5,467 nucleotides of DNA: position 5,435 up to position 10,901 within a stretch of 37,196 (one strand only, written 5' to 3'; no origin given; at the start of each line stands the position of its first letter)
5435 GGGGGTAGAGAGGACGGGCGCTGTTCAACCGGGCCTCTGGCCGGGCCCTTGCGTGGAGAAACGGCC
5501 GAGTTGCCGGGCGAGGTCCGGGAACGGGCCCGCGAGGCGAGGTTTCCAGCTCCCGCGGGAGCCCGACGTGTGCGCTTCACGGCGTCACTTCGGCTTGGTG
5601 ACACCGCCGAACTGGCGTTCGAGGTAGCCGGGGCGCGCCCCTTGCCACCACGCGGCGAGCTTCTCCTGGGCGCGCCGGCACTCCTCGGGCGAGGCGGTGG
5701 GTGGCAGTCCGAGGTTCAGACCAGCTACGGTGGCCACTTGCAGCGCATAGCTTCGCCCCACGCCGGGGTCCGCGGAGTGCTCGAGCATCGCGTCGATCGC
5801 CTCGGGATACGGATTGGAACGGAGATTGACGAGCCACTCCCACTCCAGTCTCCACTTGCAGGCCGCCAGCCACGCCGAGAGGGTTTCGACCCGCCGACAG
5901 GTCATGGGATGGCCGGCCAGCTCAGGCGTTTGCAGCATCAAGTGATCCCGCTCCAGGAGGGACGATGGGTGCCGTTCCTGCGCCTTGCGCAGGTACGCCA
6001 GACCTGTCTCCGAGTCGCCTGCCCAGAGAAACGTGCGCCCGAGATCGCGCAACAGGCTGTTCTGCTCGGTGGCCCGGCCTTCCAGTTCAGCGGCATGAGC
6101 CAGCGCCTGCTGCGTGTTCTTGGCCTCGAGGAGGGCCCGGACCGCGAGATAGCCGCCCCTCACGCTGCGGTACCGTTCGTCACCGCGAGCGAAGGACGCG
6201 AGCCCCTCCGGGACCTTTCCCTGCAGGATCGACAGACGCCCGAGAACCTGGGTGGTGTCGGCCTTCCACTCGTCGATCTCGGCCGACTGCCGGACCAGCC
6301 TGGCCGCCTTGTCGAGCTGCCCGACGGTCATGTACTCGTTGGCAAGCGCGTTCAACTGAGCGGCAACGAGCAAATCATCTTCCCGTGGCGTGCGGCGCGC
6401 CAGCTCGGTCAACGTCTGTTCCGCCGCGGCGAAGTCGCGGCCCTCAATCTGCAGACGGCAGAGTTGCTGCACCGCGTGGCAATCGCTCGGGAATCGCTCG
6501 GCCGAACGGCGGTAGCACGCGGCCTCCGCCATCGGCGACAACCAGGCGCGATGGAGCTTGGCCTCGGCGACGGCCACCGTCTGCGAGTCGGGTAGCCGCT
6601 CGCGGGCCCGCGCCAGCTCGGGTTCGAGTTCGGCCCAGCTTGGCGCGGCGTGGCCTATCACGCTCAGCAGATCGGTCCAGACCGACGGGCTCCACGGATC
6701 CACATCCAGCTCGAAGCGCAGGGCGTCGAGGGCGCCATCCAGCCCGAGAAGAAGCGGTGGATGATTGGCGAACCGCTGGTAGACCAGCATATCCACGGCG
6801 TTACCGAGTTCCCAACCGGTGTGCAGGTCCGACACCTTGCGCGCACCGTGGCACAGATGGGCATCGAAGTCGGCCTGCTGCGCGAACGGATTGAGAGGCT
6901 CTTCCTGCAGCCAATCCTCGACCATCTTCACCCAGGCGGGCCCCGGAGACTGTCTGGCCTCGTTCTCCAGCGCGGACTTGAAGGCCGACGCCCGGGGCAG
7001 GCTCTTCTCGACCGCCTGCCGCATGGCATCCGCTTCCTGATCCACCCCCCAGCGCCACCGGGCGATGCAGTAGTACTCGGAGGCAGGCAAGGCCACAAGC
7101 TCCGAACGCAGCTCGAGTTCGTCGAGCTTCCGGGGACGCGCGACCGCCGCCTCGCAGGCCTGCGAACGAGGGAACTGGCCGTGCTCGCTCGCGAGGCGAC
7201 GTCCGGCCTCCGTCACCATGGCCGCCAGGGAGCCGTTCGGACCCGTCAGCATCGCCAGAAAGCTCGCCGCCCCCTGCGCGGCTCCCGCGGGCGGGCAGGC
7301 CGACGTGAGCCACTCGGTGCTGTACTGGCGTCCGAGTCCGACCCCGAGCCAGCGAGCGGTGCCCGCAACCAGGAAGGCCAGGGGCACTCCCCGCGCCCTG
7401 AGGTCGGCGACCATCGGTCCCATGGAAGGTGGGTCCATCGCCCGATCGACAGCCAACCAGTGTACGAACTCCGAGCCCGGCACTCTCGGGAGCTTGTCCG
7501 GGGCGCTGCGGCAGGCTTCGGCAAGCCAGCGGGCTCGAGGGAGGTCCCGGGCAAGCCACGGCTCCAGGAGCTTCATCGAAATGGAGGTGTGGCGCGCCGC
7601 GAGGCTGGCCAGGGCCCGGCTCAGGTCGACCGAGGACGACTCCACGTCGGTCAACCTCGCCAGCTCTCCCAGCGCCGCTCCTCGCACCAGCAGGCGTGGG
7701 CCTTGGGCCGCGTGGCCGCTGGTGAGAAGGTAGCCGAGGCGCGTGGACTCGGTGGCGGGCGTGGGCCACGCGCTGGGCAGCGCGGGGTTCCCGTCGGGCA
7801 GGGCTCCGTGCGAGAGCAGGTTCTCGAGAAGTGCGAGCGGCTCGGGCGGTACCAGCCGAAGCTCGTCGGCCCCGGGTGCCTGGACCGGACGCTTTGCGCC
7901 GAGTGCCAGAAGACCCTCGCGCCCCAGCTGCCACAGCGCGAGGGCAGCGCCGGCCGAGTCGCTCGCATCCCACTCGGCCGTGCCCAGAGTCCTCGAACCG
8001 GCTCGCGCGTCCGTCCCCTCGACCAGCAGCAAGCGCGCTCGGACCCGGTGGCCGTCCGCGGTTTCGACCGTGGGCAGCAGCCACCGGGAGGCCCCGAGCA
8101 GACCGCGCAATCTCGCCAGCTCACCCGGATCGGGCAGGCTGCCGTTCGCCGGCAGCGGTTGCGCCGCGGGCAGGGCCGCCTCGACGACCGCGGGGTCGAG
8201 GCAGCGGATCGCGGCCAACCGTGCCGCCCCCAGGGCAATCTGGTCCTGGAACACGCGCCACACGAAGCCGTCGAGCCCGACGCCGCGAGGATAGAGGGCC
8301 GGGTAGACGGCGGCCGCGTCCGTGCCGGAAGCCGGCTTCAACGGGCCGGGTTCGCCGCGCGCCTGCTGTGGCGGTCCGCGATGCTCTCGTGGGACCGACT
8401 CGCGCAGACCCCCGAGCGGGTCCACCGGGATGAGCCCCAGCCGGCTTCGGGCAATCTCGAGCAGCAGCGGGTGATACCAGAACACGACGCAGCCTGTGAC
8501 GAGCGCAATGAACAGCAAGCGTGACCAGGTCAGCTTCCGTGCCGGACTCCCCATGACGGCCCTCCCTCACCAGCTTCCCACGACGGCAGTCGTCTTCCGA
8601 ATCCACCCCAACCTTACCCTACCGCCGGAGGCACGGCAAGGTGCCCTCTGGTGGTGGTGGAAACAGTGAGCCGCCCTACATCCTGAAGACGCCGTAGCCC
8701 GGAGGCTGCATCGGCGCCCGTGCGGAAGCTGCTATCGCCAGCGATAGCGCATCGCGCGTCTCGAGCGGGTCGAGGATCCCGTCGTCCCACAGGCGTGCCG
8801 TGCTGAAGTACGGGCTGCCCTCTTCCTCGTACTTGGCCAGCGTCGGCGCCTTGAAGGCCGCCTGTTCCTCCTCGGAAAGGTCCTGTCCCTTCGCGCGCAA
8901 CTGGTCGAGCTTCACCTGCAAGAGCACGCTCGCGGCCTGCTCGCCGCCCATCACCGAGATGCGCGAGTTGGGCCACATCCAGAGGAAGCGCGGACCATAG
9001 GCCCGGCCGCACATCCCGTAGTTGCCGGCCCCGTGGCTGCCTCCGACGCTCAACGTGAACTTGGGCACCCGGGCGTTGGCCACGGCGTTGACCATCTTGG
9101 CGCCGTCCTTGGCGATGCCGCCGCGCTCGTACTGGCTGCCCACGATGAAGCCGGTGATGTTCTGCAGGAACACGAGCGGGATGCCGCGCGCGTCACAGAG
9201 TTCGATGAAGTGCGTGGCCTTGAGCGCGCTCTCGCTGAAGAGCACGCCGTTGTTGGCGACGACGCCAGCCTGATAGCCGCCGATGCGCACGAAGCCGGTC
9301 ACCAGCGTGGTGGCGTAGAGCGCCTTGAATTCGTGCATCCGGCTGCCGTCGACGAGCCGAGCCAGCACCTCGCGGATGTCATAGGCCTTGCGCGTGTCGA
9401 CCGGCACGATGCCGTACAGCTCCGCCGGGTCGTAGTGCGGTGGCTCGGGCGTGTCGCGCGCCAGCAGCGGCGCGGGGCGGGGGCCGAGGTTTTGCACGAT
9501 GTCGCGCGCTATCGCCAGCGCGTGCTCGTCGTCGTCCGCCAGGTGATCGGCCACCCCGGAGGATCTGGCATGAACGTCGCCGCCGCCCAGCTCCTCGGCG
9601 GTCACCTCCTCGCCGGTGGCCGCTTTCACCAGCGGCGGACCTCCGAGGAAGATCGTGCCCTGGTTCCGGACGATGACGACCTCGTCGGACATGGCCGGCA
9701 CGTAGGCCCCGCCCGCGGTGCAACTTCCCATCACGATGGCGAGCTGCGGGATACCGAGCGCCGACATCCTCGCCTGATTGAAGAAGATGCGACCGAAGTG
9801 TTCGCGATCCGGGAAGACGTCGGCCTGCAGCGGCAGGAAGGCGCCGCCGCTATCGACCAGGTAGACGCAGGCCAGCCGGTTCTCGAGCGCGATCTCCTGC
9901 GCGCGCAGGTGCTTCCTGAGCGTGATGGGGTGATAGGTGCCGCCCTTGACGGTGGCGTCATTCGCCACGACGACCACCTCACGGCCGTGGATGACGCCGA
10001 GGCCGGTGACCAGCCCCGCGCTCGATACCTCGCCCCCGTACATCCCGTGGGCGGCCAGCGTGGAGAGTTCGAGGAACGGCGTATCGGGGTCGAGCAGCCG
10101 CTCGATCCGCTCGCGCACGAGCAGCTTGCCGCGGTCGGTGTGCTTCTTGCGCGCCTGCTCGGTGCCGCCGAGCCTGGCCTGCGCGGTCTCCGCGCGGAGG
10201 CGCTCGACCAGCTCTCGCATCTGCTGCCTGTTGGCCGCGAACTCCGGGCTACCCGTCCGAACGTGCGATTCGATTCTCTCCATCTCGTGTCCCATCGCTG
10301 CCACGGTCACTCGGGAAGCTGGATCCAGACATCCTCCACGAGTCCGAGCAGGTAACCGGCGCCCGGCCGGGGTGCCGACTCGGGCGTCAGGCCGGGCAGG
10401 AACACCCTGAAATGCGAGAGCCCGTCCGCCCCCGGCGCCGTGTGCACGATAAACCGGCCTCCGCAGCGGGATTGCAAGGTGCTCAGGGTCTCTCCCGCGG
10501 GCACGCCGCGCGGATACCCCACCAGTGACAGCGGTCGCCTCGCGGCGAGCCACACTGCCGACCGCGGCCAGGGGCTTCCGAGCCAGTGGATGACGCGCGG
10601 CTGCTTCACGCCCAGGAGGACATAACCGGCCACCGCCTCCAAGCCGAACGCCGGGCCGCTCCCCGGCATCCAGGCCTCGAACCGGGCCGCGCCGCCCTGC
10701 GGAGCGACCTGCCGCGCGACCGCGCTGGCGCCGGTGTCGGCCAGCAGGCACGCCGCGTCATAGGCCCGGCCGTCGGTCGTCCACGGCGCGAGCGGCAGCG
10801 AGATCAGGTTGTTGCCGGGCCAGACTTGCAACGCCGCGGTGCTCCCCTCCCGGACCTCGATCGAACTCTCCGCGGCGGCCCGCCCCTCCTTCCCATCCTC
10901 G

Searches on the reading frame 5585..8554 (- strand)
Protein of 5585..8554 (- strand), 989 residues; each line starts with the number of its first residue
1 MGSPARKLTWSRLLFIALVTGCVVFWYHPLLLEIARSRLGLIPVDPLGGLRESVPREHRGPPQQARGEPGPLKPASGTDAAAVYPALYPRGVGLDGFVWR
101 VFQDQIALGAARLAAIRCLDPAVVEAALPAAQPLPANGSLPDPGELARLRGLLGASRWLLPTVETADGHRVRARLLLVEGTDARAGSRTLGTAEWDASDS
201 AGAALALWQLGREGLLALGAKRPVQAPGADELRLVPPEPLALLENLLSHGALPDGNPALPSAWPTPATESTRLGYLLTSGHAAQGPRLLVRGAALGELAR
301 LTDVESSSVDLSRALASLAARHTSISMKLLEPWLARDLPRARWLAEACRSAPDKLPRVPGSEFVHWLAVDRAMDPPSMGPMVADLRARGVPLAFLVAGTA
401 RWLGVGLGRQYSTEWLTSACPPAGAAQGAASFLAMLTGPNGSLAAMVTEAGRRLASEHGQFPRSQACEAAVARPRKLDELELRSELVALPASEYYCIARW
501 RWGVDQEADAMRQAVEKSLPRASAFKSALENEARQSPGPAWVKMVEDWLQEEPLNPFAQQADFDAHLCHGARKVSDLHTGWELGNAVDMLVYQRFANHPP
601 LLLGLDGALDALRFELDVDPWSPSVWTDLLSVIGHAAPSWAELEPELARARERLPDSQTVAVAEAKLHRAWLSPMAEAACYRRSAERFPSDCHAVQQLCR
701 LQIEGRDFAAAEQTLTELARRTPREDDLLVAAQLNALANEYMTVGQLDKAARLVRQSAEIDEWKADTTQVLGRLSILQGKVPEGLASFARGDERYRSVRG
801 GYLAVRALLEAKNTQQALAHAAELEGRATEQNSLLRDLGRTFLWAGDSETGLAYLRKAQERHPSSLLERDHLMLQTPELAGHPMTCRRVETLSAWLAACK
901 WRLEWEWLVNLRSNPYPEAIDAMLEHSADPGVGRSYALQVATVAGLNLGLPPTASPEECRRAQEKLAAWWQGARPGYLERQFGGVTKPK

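Call 88: search_protein_families(library=pfam, proteins=[window:5585-8554:-])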
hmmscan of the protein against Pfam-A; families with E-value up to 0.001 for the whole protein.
window:5585-8554:- (989 aa): 1 family
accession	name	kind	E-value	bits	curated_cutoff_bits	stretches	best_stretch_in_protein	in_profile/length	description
PF14559.12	TPR_19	-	1.3e-05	25.9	25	0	684-725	17-58/68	Tetratricopeptide repeat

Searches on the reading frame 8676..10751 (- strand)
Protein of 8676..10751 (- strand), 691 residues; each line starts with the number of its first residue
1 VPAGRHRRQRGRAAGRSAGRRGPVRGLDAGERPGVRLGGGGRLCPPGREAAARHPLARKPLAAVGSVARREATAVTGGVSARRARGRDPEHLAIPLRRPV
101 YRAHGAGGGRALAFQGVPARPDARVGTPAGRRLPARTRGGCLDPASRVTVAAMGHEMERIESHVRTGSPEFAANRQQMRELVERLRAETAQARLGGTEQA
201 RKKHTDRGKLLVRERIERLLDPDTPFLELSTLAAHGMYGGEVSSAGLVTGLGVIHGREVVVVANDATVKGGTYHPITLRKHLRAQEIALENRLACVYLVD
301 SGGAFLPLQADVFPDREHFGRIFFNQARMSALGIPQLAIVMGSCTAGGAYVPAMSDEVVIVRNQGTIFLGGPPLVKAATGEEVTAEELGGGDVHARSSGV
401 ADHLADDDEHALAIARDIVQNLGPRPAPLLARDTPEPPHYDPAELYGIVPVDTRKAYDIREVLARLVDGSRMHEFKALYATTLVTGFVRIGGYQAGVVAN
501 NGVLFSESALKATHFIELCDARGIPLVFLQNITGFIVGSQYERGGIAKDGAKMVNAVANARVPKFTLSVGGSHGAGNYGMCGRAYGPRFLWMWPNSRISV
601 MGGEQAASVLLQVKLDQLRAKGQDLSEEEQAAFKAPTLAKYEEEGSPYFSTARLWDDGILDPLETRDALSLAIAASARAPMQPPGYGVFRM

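Call 88: search_protein_families(library=pfam, proteins=[window:8676-10751:-])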
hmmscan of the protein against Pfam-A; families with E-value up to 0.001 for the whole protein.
window:8676-10751:- (691 aa): 2 families
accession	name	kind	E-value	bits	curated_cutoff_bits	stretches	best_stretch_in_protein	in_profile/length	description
PF01039.27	Carboxyl_trans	-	9.7e-151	503.2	22.3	1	204-682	2-484/493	Carboxyl transferase domain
PF03255.19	ACCA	-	5.5e-13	49.2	23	1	246-363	93-215/310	Acetyl co-enzyme A carboxylase carboxyltransferase-like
